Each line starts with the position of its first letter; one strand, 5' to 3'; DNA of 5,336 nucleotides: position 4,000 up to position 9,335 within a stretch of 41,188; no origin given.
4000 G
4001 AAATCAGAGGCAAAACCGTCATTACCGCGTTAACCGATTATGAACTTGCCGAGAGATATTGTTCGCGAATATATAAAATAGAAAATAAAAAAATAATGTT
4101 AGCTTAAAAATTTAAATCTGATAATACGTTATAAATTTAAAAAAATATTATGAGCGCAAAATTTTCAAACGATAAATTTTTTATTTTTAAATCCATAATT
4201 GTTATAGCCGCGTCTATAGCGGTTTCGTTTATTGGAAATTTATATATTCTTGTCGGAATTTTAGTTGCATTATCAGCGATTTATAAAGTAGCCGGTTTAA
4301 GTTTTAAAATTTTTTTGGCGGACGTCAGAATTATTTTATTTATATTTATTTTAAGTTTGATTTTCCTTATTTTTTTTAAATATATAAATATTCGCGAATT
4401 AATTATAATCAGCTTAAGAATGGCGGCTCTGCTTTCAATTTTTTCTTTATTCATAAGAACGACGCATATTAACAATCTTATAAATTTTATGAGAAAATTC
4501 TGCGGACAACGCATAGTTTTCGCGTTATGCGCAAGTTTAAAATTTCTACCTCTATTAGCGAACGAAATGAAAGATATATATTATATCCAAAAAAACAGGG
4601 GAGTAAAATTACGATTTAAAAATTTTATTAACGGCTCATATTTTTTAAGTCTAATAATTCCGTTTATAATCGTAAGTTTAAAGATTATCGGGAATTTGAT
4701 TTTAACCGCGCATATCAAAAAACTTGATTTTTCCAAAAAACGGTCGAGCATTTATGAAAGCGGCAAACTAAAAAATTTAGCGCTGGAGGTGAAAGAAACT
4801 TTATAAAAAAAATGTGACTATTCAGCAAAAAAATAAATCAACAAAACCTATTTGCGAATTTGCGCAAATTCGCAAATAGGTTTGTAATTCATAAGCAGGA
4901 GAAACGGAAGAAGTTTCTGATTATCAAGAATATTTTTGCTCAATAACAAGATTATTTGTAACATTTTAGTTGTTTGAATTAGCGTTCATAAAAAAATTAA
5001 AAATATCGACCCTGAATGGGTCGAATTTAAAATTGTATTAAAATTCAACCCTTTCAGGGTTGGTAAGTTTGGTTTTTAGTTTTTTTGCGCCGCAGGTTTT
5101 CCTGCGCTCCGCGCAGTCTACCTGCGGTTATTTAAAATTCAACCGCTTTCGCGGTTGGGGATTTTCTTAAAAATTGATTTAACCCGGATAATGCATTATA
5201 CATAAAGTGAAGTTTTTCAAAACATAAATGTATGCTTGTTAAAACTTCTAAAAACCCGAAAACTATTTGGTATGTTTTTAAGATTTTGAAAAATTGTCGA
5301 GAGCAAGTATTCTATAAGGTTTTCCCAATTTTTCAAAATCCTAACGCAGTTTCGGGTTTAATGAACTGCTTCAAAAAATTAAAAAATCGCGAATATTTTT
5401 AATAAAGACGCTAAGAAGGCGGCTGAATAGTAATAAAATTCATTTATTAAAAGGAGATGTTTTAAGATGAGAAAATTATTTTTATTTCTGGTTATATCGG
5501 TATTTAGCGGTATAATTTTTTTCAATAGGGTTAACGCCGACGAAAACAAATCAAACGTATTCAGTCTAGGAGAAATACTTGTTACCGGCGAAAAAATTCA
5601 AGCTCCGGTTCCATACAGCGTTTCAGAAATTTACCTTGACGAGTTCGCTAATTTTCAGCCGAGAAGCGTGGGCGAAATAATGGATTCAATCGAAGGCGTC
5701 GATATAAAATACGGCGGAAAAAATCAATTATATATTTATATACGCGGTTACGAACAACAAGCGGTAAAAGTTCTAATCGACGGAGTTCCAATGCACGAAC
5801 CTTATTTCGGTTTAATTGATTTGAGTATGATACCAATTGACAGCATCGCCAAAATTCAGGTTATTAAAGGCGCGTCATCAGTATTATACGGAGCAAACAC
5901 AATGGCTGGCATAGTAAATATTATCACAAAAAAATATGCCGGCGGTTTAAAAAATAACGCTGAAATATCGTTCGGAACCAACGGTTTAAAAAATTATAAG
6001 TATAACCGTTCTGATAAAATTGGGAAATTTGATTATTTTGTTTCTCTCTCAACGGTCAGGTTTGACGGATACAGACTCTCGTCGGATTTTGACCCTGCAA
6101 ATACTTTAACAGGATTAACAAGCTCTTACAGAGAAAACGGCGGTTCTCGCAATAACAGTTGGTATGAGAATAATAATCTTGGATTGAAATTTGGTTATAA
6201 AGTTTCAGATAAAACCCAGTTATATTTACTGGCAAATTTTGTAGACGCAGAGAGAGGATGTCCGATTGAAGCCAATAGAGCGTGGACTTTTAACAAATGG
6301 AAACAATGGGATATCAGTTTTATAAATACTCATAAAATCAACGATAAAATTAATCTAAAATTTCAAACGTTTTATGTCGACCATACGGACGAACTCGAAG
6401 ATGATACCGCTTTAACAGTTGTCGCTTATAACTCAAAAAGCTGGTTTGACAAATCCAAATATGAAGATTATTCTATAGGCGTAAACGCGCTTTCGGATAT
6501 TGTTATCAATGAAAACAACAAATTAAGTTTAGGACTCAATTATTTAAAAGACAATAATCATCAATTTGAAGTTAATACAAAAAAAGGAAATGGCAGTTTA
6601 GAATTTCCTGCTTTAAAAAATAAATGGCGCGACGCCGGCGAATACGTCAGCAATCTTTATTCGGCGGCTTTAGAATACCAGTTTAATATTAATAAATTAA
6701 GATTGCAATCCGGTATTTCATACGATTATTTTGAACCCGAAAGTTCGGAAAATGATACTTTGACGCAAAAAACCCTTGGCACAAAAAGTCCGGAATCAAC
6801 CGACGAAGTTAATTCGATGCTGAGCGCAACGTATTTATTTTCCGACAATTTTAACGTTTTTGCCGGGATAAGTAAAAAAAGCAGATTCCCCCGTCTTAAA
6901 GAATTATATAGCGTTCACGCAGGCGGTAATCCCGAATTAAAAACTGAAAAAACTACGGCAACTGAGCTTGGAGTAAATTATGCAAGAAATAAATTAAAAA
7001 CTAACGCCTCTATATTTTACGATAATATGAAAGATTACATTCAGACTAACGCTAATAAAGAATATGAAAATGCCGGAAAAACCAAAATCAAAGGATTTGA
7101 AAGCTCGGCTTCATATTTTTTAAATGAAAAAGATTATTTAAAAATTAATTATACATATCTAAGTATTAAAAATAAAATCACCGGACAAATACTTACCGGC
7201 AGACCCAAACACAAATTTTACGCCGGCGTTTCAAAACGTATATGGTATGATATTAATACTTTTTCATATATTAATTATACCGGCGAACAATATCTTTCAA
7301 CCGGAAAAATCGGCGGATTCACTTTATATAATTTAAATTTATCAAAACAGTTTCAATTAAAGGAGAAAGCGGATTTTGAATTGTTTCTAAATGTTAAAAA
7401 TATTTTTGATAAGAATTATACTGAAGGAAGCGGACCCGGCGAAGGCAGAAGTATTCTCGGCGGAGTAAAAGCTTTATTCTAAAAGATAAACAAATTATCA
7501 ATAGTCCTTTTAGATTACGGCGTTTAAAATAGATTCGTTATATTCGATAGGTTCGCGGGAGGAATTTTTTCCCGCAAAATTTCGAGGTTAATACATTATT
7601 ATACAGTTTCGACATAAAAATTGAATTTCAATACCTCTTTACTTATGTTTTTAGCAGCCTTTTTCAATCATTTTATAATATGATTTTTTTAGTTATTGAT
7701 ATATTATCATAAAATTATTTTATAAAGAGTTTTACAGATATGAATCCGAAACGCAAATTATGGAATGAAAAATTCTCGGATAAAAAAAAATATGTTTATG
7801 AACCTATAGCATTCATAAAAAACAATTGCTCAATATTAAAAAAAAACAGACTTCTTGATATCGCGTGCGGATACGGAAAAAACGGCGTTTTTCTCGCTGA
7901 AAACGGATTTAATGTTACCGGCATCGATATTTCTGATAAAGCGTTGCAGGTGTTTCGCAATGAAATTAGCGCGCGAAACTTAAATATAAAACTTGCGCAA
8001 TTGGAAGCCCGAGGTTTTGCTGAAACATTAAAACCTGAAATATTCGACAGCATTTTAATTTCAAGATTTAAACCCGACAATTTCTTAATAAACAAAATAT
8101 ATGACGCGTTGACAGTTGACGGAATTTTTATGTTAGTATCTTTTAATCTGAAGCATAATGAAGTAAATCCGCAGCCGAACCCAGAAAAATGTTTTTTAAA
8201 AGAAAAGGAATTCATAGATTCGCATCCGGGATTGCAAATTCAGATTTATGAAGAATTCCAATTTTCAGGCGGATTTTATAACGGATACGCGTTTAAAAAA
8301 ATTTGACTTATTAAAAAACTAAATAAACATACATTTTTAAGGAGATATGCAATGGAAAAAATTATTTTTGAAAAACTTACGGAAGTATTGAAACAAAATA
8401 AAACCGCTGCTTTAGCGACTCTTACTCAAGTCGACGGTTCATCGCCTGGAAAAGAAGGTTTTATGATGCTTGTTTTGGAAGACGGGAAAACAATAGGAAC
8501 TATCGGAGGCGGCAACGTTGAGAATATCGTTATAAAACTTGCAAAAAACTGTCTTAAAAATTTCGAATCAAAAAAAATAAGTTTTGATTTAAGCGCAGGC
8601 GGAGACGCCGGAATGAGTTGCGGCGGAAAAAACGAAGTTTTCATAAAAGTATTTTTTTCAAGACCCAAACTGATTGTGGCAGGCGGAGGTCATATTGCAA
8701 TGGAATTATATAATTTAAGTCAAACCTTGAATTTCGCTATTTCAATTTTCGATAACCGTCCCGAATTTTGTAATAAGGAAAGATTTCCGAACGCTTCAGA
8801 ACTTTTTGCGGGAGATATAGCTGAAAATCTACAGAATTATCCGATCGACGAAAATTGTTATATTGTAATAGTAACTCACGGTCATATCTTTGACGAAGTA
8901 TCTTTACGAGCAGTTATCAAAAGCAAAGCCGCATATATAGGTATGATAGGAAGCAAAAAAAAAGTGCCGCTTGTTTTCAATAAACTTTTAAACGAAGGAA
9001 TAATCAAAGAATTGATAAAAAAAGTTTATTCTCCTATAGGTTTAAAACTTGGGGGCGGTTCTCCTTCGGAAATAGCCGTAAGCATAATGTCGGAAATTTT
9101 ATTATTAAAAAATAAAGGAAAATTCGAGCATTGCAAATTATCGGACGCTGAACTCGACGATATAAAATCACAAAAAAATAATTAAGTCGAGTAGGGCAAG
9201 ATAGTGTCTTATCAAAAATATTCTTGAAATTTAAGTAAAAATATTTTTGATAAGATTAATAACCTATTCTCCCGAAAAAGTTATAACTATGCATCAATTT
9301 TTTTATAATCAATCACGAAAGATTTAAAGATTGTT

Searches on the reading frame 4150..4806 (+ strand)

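Call 25: search_protein_families(library=pfam, proteins=[window:4150-4806:+], max_evalue=0.00001)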
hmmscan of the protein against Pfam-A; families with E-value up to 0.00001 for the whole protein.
window:4150-4806:+ (218 aa): 1 family
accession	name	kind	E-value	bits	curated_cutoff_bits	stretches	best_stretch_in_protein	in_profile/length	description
PF02361.21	CbiQ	-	3.5e-08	33.8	25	1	14-178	13-194/216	Cobalt transport protein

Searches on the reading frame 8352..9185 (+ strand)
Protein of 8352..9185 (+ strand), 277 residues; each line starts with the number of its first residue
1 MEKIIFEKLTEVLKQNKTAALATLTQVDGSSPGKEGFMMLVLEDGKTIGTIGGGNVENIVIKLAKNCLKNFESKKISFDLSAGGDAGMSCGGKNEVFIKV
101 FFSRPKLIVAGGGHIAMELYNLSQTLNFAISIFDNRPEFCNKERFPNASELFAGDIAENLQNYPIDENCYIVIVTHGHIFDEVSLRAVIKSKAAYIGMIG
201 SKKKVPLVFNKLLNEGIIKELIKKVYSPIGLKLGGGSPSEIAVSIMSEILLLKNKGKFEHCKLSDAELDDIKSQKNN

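Call 25: search_protein_families(library=pfam, proteins=[window:8352-9185:+], max_evalue=0.00001)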
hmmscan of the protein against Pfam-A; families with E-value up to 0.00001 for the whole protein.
window:8352-9185:+ (277 aa): 2 families
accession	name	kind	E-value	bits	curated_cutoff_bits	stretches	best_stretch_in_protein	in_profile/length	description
PF13478.12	XdhC_C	-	4.8e-37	127.7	29.7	1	107-249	1-125/125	XdhC Rossmann domain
PF02625.21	XdhC_CoxI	-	2.8e-19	69.2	24.3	1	13-78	2-67/68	XdhC and CoxI family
